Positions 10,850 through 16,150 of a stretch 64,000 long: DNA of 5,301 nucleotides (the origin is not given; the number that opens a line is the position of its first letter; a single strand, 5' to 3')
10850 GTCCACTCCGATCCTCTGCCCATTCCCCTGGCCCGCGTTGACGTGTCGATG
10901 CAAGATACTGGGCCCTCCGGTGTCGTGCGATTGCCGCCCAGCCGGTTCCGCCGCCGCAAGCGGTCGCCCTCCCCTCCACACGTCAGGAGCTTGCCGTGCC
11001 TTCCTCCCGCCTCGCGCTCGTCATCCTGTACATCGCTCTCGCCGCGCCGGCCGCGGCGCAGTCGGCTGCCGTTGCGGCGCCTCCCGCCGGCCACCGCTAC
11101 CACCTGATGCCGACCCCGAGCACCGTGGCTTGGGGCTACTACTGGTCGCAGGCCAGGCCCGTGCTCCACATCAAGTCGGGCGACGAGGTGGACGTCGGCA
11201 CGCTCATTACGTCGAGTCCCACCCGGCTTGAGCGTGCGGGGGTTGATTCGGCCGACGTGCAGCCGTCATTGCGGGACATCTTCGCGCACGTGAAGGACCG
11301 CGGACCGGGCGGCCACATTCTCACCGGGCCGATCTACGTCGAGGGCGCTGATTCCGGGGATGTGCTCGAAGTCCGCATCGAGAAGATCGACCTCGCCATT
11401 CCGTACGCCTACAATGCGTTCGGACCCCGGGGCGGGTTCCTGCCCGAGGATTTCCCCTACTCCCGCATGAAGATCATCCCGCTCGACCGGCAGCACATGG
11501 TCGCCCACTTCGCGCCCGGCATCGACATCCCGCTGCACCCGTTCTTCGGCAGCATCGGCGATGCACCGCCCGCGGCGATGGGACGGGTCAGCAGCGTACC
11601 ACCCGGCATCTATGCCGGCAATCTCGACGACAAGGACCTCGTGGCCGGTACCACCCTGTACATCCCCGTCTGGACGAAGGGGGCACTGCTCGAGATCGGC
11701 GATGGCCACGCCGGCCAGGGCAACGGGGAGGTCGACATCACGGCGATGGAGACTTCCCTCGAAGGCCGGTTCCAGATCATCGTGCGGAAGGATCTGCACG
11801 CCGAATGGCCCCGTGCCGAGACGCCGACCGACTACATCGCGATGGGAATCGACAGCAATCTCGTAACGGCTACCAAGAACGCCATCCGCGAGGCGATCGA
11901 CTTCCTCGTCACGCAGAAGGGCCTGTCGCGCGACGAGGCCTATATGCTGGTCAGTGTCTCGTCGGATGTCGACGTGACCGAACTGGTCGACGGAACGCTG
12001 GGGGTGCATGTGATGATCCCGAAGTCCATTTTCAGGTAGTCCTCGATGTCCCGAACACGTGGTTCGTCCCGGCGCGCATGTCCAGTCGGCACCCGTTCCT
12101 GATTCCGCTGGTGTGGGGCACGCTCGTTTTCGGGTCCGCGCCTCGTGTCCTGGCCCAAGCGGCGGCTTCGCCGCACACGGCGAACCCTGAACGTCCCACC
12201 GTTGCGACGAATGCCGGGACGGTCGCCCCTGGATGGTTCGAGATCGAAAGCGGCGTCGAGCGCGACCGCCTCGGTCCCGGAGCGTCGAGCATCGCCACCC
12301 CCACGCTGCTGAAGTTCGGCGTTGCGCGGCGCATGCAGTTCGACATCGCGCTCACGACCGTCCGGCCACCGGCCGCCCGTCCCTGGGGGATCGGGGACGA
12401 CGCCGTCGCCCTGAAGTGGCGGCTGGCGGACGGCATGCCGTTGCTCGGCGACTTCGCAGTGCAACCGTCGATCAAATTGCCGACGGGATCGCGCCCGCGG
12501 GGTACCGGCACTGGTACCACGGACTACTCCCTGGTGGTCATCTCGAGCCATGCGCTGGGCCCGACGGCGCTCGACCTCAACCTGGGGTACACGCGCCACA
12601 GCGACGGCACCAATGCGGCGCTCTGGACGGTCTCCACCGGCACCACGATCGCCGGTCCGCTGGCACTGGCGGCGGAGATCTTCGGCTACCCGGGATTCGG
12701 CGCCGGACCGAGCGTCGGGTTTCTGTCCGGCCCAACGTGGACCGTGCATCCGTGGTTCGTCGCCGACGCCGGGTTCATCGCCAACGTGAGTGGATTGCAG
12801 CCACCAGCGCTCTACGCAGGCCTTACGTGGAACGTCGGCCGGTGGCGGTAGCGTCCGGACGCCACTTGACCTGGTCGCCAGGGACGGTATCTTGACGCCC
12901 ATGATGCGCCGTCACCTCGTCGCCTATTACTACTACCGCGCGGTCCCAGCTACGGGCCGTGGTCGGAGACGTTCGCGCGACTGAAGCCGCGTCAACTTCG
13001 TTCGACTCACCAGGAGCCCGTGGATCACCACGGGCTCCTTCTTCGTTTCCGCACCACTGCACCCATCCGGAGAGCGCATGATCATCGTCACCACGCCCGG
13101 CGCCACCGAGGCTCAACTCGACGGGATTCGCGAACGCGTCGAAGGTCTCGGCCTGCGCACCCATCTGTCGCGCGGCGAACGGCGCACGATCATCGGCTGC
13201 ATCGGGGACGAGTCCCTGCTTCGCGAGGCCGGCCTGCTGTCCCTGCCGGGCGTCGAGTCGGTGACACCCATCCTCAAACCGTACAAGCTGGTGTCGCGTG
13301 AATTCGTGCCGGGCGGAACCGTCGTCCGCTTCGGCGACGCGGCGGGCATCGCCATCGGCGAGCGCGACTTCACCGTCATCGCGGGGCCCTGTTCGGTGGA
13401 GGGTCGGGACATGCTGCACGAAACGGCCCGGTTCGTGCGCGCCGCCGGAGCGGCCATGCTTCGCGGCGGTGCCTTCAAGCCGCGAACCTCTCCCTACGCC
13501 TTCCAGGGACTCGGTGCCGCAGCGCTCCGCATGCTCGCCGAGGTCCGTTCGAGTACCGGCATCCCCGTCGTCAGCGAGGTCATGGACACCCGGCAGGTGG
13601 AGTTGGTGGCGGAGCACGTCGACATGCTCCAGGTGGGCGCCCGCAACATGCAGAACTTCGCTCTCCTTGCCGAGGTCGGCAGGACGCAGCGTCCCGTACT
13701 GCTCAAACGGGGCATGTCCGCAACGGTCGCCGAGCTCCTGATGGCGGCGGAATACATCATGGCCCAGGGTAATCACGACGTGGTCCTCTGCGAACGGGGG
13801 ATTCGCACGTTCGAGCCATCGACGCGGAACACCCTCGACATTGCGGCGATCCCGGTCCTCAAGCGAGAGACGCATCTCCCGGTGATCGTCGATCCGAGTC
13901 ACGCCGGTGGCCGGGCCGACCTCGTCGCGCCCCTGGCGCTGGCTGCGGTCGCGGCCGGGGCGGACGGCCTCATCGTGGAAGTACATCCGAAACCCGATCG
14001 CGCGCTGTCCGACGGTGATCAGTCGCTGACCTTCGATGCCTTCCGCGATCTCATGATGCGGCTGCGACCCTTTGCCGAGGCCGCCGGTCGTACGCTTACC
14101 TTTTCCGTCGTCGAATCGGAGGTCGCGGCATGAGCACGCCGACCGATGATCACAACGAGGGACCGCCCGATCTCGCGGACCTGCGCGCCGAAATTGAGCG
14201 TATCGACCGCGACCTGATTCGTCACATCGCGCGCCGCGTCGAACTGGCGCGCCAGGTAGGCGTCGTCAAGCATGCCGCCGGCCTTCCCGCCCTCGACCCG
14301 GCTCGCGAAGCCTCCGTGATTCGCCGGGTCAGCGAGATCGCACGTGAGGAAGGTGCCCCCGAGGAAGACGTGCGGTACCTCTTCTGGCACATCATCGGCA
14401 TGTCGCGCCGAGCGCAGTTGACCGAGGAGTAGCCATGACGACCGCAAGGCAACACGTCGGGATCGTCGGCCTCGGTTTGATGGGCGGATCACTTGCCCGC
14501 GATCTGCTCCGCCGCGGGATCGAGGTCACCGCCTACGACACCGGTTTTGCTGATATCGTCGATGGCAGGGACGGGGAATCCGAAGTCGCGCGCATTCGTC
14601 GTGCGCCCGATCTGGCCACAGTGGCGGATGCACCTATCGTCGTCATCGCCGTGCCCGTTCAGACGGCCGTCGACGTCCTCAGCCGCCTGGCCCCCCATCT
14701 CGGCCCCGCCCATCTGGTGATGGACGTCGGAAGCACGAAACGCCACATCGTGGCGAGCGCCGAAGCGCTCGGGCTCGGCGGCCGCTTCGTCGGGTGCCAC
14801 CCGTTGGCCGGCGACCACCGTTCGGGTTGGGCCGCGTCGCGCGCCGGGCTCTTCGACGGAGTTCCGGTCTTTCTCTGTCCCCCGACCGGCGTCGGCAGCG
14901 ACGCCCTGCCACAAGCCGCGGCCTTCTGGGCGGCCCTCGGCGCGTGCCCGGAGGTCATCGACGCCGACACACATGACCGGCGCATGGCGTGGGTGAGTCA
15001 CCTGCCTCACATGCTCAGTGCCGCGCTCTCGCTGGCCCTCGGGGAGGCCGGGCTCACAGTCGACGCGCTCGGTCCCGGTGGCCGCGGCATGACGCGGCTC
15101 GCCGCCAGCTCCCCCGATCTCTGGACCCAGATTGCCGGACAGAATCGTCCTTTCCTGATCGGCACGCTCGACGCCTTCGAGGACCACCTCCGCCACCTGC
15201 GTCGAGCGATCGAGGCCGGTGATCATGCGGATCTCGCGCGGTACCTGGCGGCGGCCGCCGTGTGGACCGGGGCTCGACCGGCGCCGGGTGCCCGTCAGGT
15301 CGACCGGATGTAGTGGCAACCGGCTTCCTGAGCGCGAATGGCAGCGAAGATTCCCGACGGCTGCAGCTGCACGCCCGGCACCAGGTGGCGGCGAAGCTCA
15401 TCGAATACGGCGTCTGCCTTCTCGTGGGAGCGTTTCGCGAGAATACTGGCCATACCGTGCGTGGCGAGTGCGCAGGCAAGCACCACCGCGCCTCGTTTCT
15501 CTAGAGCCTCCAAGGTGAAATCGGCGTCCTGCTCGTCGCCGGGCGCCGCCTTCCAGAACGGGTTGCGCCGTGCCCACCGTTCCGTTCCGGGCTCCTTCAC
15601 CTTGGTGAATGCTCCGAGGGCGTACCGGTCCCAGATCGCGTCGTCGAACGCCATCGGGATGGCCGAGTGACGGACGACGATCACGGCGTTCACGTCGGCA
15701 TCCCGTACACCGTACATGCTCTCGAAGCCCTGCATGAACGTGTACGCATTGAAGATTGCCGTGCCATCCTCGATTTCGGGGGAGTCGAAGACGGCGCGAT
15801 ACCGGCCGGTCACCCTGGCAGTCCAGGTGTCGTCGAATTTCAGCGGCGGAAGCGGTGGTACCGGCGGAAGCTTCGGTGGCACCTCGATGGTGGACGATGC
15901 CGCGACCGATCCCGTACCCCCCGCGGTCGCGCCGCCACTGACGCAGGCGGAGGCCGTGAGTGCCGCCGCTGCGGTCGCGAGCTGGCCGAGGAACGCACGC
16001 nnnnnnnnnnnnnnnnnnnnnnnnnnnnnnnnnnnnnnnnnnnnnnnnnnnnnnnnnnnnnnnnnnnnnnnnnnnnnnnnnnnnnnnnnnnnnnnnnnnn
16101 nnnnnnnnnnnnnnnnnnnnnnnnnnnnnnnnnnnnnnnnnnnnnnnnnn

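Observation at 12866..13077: Tyr-Tyr-Tyr-Tyr leader ORF plus terminator upstream of aroF, chorismate mutase and tyrA: candidate tyrosine attenuator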

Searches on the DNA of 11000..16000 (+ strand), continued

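Call 67: search_with_rna_model(model_id=R1, sources=[window, L001, L002, L003, L004, L005, L006, L007, L009, L011, L012, L013, L014, L015, L016, L017, L018, L019, L020, L021, L022, L023, L024, L025, L026, L027, L028, L029, L030, L031, L032, L034, L035, L036, L040, L041, L044, L045, L047, L048, L049, L051, L056, L057, L059, L060, L062, L063, L064, L067, L073, L074, L075, L077, L078, L080], max_evalue=0.000003, make_alignment=true)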
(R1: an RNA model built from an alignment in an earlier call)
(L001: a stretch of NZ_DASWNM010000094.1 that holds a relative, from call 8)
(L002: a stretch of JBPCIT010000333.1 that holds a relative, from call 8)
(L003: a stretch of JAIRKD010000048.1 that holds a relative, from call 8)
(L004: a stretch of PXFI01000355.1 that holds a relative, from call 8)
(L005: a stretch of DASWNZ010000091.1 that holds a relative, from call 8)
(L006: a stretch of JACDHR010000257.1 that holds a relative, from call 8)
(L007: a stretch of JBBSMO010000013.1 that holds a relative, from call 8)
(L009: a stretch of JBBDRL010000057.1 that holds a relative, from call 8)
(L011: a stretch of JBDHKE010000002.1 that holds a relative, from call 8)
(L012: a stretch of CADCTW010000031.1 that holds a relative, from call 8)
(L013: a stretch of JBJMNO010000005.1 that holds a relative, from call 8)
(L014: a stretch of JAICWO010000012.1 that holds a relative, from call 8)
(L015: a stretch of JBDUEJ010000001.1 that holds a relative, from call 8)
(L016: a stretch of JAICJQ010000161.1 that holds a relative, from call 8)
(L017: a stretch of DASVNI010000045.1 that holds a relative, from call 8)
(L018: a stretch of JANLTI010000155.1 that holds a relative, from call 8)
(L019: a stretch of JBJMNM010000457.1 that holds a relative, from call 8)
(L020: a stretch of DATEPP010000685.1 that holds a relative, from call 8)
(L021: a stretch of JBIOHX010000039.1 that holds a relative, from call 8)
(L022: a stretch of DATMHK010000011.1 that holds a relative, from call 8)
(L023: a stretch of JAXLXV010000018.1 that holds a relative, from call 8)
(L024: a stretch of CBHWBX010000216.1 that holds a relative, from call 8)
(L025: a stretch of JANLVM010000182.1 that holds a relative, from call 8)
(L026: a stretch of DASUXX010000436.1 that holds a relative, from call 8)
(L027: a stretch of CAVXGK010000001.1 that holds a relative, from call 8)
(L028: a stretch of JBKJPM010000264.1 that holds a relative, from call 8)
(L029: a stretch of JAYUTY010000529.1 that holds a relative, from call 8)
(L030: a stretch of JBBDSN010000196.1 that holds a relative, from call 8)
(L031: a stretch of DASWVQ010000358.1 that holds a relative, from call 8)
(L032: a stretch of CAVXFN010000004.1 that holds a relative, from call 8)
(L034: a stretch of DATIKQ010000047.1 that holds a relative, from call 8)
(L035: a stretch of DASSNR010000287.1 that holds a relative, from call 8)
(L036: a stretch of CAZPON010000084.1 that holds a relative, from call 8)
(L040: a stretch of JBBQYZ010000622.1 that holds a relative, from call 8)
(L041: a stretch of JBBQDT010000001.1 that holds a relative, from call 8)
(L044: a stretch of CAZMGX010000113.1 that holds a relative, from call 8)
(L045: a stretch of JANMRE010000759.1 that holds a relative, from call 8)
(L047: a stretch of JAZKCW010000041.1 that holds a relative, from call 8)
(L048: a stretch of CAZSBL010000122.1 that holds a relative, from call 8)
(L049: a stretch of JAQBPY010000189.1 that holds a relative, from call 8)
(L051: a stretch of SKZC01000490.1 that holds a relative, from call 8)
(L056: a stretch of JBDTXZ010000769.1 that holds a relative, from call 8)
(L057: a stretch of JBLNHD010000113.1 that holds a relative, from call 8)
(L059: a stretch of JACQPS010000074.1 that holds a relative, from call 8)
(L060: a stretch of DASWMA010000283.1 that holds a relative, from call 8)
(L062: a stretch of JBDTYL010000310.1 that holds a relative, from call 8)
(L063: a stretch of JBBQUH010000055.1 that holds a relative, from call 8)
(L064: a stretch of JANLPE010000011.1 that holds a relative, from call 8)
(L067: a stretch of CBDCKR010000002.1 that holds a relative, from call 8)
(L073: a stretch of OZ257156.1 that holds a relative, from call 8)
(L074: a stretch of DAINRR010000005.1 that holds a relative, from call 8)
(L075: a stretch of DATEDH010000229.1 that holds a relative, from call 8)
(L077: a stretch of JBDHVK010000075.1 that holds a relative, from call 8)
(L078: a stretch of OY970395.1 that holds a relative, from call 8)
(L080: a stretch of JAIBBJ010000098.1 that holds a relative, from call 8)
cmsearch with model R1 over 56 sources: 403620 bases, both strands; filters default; matches with E-value up to 0.000003: 53.
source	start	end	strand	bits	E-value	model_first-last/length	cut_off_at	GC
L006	1449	1599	+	133.2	2.8e-33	1-151/151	no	0.6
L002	2794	2939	+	129.3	3.2e-32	1-151/151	no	0.66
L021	2813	2957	+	123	1.5e-30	1-151/151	no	0.59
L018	2824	2974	+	120.4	7.1e-30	1-151/151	no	0.61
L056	1232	1387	+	117.9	3.3e-29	1-151/151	no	0.58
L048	2662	2804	+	114.6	2.4e-28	1-151/151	no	0.66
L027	2820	2966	+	114.2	3.3e-28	1-151/151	no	0.62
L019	1910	2058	+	113.5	4.9e-28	1-151/151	no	0.56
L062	2810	2966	+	113.2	5.8e-28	1-151/151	no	0.66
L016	2835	2977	+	112.1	1.2e-27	1-151/151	no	0.57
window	12901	13047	+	105.6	6.4e-26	1-151/151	no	0.63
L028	2827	2982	+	104.8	9.8e-26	1-151/151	no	0.55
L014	2820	2963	+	104.5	1.2e-25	1-151/151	no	0.61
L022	2822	2961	+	104.1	1.6e-25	1-151/151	no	0.56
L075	1908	2059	+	103.8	1.8e-25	1-151/151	no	0.55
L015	2821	2965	+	103.8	1.9e-25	1-151/151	no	0.57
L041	2807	2965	+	103.5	2.3e-25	1-151/151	no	0.6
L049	2805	2963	+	102.5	4.1e-25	1-151/151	no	0.6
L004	2817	2961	+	101.9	6e-25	1-151/151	no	0.64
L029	1602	1750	+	100.1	1.8e-24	1-151/151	no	0.66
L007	2800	2937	+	98.8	3.9e-24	1-151/151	no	0.62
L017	2808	2958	+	96.6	1.5e-23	1-151/151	no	0.56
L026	2837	2987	+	95.2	3.6e-23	1-151/151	no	0.53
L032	2842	2988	+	93.4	1.1e-22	1-151/151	no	0.65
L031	1609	1752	+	92.2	2.3e-22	1-151/151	no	0.69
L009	2834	2978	+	91.9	2.6e-22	1-151/151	no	0.6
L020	2821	2963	+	89.6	1.1e-21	1-151/151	no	0.59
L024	2844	2981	+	87.7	3.5e-21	1-151/151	no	0.57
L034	2836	2982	+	84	3.4e-20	1-151/151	no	0.72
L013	2821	2959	+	79.5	5.4e-19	1-151/151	no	0.59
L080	2841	2987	+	75.7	5.5e-18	1-151/151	no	0.69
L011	2836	2972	+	74.1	1.4e-17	1-151/151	no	0.64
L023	2823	2963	+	73.9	1.7e-17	1-151/151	no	0.55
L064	2795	2937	+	63.9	7.5e-15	1-151/151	no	0.62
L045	2806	2948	+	60.5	6.1e-14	1-151/151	no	0.64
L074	1818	1956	+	58.8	1.7e-13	1-151/151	no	0.65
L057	140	283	+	58.3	2.3e-13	1-151/151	no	0.65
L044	2804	2947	+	58.3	2.3e-13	1-151/151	no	0.64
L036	2805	2947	+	56.8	5.7e-13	1-151/151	no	0.63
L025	940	1082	+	55.7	1.1e-12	1-151/151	no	0.64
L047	2812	2949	+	55.5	1.3e-12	1-151/151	no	0.67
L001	2814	2959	+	50.7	2.4e-11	1-151/151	no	0.67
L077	2817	2956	+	45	7.6e-10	1-151/151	no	0.66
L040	295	445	+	44.2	1.3e-09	1-151/151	no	0.7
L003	974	1109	+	42.3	4.1e-09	1-151/151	no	0.65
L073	2808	2949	+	40.4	1.3e-08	1-151/151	no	0.61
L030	2817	2957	+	40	1.7e-08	1-151/151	no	0.63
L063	2812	2949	+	37.2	9.2e-08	1-151/151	no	0.65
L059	1833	1982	+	35.1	3.4e-07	1-151/151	no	0.66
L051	1352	1501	+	35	3.7e-07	1-151/151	no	0.63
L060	1724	1872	+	33.1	1.2e-06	1-151/151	no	0.65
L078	2797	2951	+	31.9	2.4e-06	1-151/151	no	0.71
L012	2833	2978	+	31.6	2.8e-06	1-151/151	no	0.64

Alignment A2: 53 matches aligned to the model, 209 columns, each read 5' to 3' on its own strand. Consensus structure (alignment columns), stored with it:
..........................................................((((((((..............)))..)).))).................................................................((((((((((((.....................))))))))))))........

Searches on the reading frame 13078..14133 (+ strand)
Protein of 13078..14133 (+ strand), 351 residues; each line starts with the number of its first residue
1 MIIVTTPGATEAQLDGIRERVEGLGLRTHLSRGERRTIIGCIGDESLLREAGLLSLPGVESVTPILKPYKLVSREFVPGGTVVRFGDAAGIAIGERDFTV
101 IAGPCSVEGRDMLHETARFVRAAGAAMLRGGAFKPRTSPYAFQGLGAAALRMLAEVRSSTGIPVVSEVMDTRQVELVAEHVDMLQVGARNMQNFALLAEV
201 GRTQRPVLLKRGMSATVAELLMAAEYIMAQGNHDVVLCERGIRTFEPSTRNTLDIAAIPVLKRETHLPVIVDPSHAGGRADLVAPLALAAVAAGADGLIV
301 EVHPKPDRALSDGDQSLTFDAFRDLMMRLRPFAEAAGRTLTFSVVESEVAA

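Call 3: search_protein_families(library=pfam, proteins=[window:13078-14133:+])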
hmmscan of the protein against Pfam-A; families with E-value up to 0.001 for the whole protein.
window:13078-14133:+ (351 aa): 3 families
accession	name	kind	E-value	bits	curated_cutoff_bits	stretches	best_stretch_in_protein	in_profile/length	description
PF00793.26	DAHP_synth_1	-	3.9e-83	278.9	25.5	1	89-323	8-255/270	DAHP synthetase I family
PF18152.6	DAHP_snth_FXD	-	5.5e-21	74.6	27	1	1-67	1-67/67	DAHP synthase ferredoxin-like domain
PF03102.20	NeuB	-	1.9e-13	50.9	22.1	1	146-338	54-238/241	NeuB family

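Call 8: find_related_loci(query=window:13078-14133:+, collection=genome_contigs, flank=3000)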
Query window:13078-14133:+ (351 aa) in genome_contigs; peptide patterns used: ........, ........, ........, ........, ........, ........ (x = any residue, [..] = any of these).
600 stretches matched a pattern (row limit reached: there are more); 562 encode a relative of the query (tblastn E <= 1e-3); the best 80 are kept; 80 distinct loci.
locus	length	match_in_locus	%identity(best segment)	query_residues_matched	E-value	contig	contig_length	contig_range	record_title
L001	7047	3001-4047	75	1-350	3e-173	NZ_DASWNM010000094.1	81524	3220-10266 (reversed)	MAG: Longimicrobium sp. isolate SMAG_U3414 k141_194710, whole genome shotgun sequence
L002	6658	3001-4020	79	1-340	2e-172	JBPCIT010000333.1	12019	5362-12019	MAG: Longimicrobiaceae bacterium isolate TH_ant_mag_7 S1Ck127_8136877_flag_0_multi_11.0000_len_12019, whole genome shotg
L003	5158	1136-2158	74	1-340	5e-172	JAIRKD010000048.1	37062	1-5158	MAG: Gemmatimonadota bacterium isolate Ast373_bin6 k119_979934, whole genome shotgun sequence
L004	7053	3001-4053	77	1-351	2e-170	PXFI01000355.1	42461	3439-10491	MAG: Gemmatimonadetes bacterium isolate T3Sed10_83R1m T3-Sed10-C949, whole genome shotgun sequence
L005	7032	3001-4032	79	1-344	5e-170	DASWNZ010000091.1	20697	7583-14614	MAG TPA_asm: Longimicrobium sp. isolate SMAG_U3427 k141_396230, whole genome shotgun sequence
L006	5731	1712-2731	77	1-340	1e-171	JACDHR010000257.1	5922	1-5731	MAG: Gemmatimonadetes bacterium isolate MGR_bin443 SD2911_NODE_4187_length_5922_cov_1.686799, whole genome shotgun seque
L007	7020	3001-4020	76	1-340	6e-168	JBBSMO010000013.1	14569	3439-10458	MAG: Longimicrobiales bacterium isolate LS5_sbin.33 LS5_sbin.33_K_356794_L_14569_cov_18.3059, whole genome shotgun seque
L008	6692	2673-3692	78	1-340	9e-168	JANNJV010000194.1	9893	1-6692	MAG: Gemmatimonadota bacterium isolate SOY_4_C_metabat_298 SOY_4_C_k141_469303, whole genome shotgun sequence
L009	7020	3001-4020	76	1-340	3e-167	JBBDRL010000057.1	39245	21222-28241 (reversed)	MAG: Gemmatimonadota bacterium isolate LejiaC_66_33 Lejia_C_2390_length_39245_cov_20, whole genome shotgun sequence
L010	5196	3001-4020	78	1-340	5e-168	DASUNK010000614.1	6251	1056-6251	MAG TPA_asm: Longimicrobiaceae bacterium isolate SMAG_U1598 k141_162902, whole genome shotgun sequence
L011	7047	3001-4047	72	1-349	4e-165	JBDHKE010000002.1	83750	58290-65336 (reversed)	MAG: Gemmatimonadota bacterium isolate BHB10-38_Bin_161 BHB10-38_Bin_161_scaffold_515, whole genome shotgun sequence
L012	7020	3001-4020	79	1-340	6e-163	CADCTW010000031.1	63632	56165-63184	MAG: uncultured Gemmatimonadetes bacterium isolate AVDCRST_MAG68 genome assembly, contig: NODE12, whole genome shotgun s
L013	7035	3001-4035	73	1-340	1e-162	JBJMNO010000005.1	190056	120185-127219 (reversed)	MAG: Gemmatimonadaceae bacterium isolate H3_16_all_fractions_metab_conc_60_63_0 k255_2966457, whole genome shotgun seque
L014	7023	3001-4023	77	1-341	3e-162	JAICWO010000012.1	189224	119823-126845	MAG: Gemmatimonadaceae bacterium isolate LS_FP_2_bin.53 k141_1286083_length_189224_cov_65.1266, whole genome shotgun seq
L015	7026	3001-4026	76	1-341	1e-161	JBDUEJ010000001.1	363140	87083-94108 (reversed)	MAG: bacterium isolate cluster4_bin.92 NODE_2_length_363140_cov_35.794492, whole genome shotgun sequence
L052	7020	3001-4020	70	1-340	2e-149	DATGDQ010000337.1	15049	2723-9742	MAG TPA_asm: Gemmatimonadaceae bacterium isolate SMAG_U9678 k141_320769, whole genome shotgun sequence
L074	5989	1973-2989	72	1-340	8e-145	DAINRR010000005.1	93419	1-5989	MAG TPA_asm: Gemmatimonadales bacterium isolate CTOTU27645 NODE_28_length_93419_cov_9.189334, whole genome shotgun seque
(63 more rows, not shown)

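Call 40: search_protein_families(library=pfam, proteins=[L074:3037-4080:+, L074:4183-4815:+, L074:4505-5299:+, L052:4001-4999:+, L052:4935-5804:+, L052:6016-6681:+, L074:4062-5249:-])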
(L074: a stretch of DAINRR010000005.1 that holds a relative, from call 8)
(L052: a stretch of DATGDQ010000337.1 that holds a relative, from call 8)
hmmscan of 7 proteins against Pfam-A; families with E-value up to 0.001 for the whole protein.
L074:3037-4080:+ (347 aa): 2 families
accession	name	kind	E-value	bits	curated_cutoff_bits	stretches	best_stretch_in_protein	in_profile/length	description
PF00800.23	PDT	-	3.9e-46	157.6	25.2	1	21-198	1-179/181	Prephenate dehydratase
PF07736.16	CM_1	-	3.8e-41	140.6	27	1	223-336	2-116/116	Chorismate mutase type I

L074:4183-4815:+ (210 aa): 0 families

L074:4505-5299:+ (264 aa): 0 families

L052:4001-4999:+ (332 aa): 0 families

L052:4935-5804:+ (289 aa): 2 families
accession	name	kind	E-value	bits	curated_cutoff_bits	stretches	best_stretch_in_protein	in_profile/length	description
PF13473.12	Cupredoxin_1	-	3.1e-05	24.4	27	0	27-92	16-71/104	Cupredoxin-like domain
PF17883.6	MBG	-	0.00058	20.7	23.3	0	157-204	25-71/97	MBG domain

L052:6016-6681:+ (221 aa): 0 families

L074:4062-5249:- (395 aa): 1 family
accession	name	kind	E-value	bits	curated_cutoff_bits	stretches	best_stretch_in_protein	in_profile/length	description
PF01182.26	Glucosamine_iso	-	3.3e-68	230.3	27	1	166-387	2-225/225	Glucosamine-6-phosphate isomerases/6-phosphogluconolactonase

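Call 45: find_encoding_contigs(protein=window:13078-14133:+, flank=1500, max_places=4)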
Protein window:13078-14133:+ (351 aa): no gene with exactly this product is on record in the collection.

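Call 52: search_protein_families(library=ncbifam, proteins=[window:13078-14133:+], max_evalue=0.01)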
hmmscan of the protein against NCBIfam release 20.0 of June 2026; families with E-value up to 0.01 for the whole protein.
window:13078-14133:+ (351 aa): 11 families
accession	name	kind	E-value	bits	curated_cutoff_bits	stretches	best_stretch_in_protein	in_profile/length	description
NF006421.0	PRK08673.1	subfamily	3.4e-147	490.1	335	1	1-339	1-336/338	3-deoxy-7-phosphoheptulonate synthase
NF009933.0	PRK13396.1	subfamily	2.6e-119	398.3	486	1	1-339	1-344/352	3-deoxy-7-phosphoheptulonate synthase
TIGR01361.1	DAHP_synth_Bsub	equivalog_domain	1.2e-118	395.2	267.75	1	71-329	2-257/260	3-deoxy-7-phosphoheptulonate synthase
NF041229.1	BagF_FevY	exception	3.4e-118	394.7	700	1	7-338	3-331/340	phospho-2-dehydro-3-deoxyheptonate aldolase BagF/FevY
NF009239.0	PRK12595.1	equivalog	9.1e-110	367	279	1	71-334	95-355/360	bifunctional 3-deoxy-7-phosphoheptulonate synthase/chorismate mutase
NF003543.0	PRK05198.1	equivalog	3.3e-37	128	242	1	95-334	15-269/273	3-deoxy-8-phosphooctulonate synthase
TIGR01362.1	KDO8P_synth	equivalog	8.2e-35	120.2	314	1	97-331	2-251/258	3-deoxy-8-phosphooctulonate synthase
NF009109.0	PRK12457.1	equivalog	1.5e-22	80.1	457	1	136-330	61-266/281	3-deoxy-8-phosphooctulonate synthase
TIGR03569.1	NeuB_NnaB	equivalog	9.8e-10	38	399.65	1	147-339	75-261/329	N-acetylneuraminate synthase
TIGR03586.1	PseI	equivalog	3e-09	36.5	340.25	1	154-339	83-260/327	pseudaminic acid synthase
NF009395.0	PRK12755.1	subfamily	0.0059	15.4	343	0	149-193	127-171/355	3-deoxy-7-phosphoheptulonate synthase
